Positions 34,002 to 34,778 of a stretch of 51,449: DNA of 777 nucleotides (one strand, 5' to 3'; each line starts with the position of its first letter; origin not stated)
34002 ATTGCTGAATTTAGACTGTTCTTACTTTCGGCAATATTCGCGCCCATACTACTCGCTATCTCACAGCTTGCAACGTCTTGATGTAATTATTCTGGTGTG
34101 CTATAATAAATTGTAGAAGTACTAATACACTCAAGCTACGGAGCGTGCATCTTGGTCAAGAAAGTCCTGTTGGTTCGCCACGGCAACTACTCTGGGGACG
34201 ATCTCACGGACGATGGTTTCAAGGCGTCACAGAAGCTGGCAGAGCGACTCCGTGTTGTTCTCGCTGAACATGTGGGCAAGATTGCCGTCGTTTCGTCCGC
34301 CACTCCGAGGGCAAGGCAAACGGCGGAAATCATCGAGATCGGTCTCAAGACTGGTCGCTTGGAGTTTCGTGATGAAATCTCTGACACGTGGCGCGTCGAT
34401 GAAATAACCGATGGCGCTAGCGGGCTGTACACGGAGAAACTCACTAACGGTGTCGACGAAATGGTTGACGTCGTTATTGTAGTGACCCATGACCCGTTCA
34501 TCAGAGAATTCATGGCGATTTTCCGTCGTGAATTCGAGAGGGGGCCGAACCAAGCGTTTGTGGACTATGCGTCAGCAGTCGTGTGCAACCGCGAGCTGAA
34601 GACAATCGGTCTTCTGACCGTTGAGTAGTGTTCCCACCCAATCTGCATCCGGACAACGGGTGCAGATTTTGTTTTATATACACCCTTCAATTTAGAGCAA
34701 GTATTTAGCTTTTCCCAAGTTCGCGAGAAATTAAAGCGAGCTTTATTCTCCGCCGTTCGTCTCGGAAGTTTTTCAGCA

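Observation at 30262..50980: Recurrent self-contained GC-rich expression cassettes scattered through a low-GC backbone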

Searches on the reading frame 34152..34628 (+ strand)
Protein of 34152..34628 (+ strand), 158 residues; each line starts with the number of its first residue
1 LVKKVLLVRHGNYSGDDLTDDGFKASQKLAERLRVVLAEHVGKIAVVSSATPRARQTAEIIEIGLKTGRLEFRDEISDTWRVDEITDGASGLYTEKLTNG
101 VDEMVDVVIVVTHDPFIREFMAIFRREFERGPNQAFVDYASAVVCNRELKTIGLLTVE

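Call 13: search_protein_families(library=pfam, max_evalue=0.1, proteins=[window:34152-34628:+])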
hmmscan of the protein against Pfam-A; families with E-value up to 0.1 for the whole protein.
window:34152-34628:+ (158 aa): 2 families
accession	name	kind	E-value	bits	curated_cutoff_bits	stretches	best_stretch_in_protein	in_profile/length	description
PF00300.27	His_Phos_1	-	5.6e-07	29.9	21.7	1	8-66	4-68/194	Histidine phosphatase superfamily (branch 1)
PF10932.13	DUF2783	-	0.013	15.6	25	1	25-55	28-58/59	Protein of unknown function (DUF2783)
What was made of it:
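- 34079..34668 (+): Unit B: promoter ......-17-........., a 158-aa SixA-like histidine phosphatase (34152-34628, with RHG and THD motifs), and a terminator at 34640-34668. It is inserted antisense between ftsA and ftsZ. Pfam His_Phos_1, E = 5.6e-7 (call 13).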

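Call 32: find_homologous_proteins(query=window:34152-34628:+, max_evalue=0.001)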
Query window:34152-34628:+ (158 aa): 2 proteins with E <= 0.001 among 88 candidates.
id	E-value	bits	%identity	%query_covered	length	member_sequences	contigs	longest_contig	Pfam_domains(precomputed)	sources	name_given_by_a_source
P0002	2.0e-96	338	100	100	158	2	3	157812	PF00300.28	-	-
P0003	8.9e-29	118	47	96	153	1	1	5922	PF00300.28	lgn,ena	-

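Call 34: find_encoding_contigs(protein=P0003, flank=10000)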
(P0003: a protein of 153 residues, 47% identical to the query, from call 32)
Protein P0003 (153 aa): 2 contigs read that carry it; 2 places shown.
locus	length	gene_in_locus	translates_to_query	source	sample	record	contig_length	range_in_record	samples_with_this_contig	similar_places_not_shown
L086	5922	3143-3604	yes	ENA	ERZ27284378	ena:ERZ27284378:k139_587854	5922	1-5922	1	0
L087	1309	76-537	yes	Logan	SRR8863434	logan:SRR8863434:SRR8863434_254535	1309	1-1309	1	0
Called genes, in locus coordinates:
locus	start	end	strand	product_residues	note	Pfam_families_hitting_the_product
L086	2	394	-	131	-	?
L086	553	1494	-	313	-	-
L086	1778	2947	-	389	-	PF00091:Tubulin, PF12327:FtsZ_C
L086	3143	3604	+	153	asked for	PF00300:His_Phos_1 (faint)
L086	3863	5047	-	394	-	PF02491:SHS2_FTSA, PF11104:PilM_2, PF14450:FtsA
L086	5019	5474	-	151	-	PF02130:YbeY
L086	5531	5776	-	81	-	-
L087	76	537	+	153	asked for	PF00300:His_Phos_1 (faint)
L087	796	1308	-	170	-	?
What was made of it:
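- The B orthologue (47% identity) lies between ftsZ and ftsA in L086 (calls 32, 34).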

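Call 59: search_protein_families(library=phrogs, max_evalue=0.01, proteins=[window:34152-34628:+])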
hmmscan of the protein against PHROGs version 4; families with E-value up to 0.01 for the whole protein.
window:34152-34628:+ (158 aa): 1 family
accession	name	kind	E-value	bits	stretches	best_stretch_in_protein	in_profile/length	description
phrog_12933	-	unknown function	4.4e-07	31.1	1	4-62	3-69/197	-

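Call 99: search_protein_families(library=padloc, max_evalue=0.01, proteins=[window:34152-34628:+])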
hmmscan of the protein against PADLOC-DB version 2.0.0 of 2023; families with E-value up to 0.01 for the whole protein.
window:34152-34628:+ (158 aa): 0 families

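Call 100: search_protein_families(library=ncbifam, max_evalue=0.01, proteins=[window:34152-34628:+])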
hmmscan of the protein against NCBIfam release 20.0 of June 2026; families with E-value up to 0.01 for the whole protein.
window:34152-34628:+ (158 aa): 3 families
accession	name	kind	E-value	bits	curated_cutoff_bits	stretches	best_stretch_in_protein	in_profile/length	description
TIGR00249.1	sixA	equivalog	6.2e-07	29.4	74.5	1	6-145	4-137/154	phosphohistidine phosphatase SixA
NF038349.1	dPGM_arch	equivalog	0.0014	18.6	225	0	17-63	25-66/194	2,3-diphosphoglycerate-dependent phosphoglycerate mutase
TIGR03162.1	ribazole_cobC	equivalog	0.01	15.3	162.9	0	9-63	5-64/176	alpha-ribazole phosphatase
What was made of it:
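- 34079..34668 (+): TIGR00249 SixA, E = 6e-7, below its cut-off (call 100).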
